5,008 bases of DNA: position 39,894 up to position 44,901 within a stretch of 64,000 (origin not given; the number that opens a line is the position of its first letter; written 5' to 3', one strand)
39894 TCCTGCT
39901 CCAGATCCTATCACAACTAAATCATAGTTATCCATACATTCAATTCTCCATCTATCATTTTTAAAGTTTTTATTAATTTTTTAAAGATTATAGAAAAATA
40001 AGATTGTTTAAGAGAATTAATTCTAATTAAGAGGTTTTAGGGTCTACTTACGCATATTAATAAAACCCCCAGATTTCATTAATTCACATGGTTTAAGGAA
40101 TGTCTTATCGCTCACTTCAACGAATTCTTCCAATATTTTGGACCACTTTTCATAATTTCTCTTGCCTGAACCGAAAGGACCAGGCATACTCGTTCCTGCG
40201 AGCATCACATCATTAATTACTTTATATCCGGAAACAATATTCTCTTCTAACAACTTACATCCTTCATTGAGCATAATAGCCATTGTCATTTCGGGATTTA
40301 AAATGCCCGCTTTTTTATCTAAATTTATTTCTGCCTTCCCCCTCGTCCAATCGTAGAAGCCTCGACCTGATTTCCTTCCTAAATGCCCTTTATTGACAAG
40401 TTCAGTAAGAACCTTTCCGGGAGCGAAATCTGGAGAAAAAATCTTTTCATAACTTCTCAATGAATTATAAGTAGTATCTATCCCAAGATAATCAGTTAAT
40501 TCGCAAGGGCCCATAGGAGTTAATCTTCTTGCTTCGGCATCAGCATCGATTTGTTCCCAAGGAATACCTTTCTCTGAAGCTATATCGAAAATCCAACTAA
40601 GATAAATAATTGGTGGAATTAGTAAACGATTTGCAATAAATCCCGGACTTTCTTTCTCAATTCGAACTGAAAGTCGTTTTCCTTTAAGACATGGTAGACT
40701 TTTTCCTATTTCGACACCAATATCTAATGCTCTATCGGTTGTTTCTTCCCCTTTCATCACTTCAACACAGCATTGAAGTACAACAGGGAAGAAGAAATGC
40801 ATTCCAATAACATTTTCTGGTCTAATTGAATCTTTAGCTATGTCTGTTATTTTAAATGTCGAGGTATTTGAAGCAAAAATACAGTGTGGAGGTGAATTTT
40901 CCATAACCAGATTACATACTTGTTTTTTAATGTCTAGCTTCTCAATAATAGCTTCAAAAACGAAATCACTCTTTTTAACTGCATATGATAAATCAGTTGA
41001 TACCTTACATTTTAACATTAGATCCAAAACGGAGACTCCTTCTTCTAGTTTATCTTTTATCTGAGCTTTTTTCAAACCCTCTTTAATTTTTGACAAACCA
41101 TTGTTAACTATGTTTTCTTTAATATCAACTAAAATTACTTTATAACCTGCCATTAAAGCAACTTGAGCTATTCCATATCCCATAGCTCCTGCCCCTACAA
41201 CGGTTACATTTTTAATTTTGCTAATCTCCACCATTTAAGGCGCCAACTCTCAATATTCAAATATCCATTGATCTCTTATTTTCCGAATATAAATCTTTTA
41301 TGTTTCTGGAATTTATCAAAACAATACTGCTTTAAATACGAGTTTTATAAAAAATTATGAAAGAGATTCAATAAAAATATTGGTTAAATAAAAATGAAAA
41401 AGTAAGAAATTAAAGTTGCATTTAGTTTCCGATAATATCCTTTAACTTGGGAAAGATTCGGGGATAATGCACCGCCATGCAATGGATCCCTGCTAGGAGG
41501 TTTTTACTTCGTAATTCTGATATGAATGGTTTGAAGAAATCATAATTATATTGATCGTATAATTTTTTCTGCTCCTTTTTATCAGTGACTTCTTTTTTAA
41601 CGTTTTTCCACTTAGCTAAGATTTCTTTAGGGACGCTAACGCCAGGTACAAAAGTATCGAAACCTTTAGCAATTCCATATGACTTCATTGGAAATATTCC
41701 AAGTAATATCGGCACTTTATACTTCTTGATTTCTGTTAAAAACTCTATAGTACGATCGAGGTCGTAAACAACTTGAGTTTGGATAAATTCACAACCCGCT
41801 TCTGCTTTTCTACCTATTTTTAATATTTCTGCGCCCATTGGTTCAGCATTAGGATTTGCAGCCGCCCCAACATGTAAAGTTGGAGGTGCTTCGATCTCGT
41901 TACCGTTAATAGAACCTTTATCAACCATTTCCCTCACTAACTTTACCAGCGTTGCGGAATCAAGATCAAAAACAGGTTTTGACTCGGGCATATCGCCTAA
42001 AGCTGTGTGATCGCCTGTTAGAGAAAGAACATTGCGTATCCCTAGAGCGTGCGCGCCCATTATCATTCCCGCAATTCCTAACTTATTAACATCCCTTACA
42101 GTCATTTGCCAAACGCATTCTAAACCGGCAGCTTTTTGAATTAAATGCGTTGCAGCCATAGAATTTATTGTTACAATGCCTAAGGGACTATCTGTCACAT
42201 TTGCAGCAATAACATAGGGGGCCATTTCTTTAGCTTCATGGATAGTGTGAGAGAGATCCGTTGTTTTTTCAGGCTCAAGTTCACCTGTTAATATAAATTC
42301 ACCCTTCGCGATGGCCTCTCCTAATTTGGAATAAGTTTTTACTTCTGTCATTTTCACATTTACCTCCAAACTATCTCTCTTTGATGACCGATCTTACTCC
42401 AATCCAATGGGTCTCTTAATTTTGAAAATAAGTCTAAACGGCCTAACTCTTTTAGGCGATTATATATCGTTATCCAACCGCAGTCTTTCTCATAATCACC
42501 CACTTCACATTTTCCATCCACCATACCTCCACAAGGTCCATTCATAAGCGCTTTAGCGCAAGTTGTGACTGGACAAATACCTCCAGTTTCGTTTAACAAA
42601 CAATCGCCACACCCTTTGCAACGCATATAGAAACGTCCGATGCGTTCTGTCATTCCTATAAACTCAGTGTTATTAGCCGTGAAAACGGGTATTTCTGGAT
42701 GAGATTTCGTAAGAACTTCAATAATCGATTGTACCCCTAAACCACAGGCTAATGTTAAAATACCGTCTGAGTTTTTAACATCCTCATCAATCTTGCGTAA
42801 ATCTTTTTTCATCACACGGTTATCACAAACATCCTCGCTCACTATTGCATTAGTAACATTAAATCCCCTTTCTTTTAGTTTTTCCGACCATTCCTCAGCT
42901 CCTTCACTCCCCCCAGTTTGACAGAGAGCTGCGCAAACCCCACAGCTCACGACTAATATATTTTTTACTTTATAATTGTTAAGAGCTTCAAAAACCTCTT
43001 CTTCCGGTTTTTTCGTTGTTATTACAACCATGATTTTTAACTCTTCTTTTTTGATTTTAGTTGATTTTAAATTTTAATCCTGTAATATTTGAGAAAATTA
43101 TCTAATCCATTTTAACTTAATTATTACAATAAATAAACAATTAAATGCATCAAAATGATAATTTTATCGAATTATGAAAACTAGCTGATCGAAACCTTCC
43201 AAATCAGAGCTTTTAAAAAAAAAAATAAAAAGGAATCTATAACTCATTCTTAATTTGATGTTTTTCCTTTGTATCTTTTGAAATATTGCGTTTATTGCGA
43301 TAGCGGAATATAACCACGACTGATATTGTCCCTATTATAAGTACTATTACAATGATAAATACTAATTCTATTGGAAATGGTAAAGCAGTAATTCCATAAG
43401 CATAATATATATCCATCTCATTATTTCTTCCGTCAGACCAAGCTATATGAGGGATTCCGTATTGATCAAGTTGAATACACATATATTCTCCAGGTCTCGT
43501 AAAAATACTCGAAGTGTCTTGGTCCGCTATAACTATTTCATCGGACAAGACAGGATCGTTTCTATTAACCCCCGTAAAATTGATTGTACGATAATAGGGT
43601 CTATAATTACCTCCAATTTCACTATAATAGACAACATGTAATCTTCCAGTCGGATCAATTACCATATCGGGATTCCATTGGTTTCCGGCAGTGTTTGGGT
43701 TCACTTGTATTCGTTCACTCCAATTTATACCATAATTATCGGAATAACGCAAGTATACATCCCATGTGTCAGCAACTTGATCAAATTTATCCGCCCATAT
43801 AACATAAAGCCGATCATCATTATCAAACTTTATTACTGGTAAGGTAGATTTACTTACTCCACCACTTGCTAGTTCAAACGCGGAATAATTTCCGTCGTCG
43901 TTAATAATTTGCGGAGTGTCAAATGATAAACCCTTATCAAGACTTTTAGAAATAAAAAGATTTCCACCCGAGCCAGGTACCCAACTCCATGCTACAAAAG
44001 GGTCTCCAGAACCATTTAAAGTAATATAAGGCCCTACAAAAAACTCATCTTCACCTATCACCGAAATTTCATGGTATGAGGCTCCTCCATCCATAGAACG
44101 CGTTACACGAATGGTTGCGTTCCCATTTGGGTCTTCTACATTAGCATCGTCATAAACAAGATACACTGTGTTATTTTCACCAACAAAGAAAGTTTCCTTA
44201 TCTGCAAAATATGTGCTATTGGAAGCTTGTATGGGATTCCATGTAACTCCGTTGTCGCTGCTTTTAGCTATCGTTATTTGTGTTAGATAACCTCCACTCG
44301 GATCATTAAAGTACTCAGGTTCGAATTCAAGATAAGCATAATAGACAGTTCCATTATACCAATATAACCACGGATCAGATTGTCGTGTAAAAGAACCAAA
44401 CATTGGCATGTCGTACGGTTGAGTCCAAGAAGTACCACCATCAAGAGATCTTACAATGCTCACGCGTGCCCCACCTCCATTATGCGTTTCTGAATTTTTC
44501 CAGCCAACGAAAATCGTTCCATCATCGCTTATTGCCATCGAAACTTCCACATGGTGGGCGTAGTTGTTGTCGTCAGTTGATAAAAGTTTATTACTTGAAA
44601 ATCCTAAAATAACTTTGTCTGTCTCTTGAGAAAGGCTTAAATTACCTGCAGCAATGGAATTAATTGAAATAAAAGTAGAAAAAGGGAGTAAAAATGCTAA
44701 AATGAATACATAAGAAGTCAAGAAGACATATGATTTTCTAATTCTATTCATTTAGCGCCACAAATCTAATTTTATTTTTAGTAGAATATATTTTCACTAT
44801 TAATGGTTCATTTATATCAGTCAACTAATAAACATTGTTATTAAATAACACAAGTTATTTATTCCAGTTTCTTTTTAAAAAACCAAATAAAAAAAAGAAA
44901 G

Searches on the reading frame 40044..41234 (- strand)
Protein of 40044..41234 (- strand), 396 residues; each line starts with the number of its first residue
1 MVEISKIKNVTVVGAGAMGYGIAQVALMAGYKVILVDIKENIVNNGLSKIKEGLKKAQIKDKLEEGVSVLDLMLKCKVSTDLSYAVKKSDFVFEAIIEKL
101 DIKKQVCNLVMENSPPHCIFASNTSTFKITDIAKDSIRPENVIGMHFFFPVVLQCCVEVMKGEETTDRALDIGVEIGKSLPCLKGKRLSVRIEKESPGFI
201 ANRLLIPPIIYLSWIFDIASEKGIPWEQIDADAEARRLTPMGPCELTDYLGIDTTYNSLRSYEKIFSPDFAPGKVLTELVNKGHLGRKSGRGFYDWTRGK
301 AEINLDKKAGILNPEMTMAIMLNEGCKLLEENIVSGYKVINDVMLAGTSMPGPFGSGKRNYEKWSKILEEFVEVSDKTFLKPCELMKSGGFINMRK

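Call 42: search_protein_families(library=pfam, proteins=[window:40044-41234:-], max_evalue=0.0001)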
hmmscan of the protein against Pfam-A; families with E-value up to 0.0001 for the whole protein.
window:40044-41234:- (396 aa): 2 families
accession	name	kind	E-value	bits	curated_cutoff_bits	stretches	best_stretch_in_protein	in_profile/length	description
PF02737.24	3HCDH_N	-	1.5e-46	159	22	1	9-179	1-169/180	3-hydroxyacyl-CoA dehydrogenase, NAD binding domain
PF00725.27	3HCDH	-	3.8e-20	72.6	22.1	1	198-296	1-97/97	3-hydroxyacyl-CoA dehydrogenase, C-terminal domain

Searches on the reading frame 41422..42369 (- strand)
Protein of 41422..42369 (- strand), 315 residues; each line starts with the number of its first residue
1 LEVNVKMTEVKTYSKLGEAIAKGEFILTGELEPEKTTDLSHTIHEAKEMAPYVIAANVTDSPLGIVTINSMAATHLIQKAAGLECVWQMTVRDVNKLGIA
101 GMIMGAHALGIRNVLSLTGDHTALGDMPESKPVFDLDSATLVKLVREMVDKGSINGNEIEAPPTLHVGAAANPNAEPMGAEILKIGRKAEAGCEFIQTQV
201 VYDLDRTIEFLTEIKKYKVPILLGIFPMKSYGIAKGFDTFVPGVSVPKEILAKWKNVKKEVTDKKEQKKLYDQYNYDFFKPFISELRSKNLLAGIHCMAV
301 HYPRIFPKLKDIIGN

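Call 39: search_protein_families(library=pfam, proteins=[window:41422-42369:-], max_evalue=0.001)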
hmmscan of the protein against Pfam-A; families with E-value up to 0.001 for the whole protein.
window:41422-42369:- (315 aa): 1 family
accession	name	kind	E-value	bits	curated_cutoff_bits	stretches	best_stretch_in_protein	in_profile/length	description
PF02219.23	MTHFR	-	3.4e-32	112.4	24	1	16-265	2-246/287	Methylenetetrahydrofolate reductase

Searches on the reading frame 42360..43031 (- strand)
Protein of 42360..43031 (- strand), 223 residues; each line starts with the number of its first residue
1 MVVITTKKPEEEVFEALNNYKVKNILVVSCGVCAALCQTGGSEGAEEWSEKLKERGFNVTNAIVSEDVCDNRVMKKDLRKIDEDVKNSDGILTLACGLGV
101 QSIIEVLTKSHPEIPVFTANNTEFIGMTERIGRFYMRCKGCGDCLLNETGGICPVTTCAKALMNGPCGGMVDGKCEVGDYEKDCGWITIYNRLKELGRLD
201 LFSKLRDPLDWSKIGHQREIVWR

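Call 39: search_protein_families(library=pfam, proteins=[window:42360-43031:-], max_evalue=0.001)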
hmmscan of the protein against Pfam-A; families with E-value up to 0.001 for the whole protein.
window:42360-43031:- (223 aa): 1 family
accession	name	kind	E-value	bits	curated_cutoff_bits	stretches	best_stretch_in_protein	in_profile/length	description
PF12225.13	DUF5981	-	5.6e-34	116.1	23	1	118-212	2-95/95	Methylene-tetrahydrofolate reductase C terminal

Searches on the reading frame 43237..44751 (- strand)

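Call 42: search_protein_families(library=pfam, proteins=[window:43237-44751:-], max_evalue=0.0001)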
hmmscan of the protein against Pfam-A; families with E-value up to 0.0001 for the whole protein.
window:43237-44751:- (504 aa): 2 families
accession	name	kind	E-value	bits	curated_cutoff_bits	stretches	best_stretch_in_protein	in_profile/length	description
PF13088.12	BNR_2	-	1.9e-08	34.5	31.4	0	60-235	104-257/277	BNR repeat-like domain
PF21471.3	Reelin_subrepeat-B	-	2.8e-05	24.3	27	0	330-348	58-76/127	Reelin subrepeat B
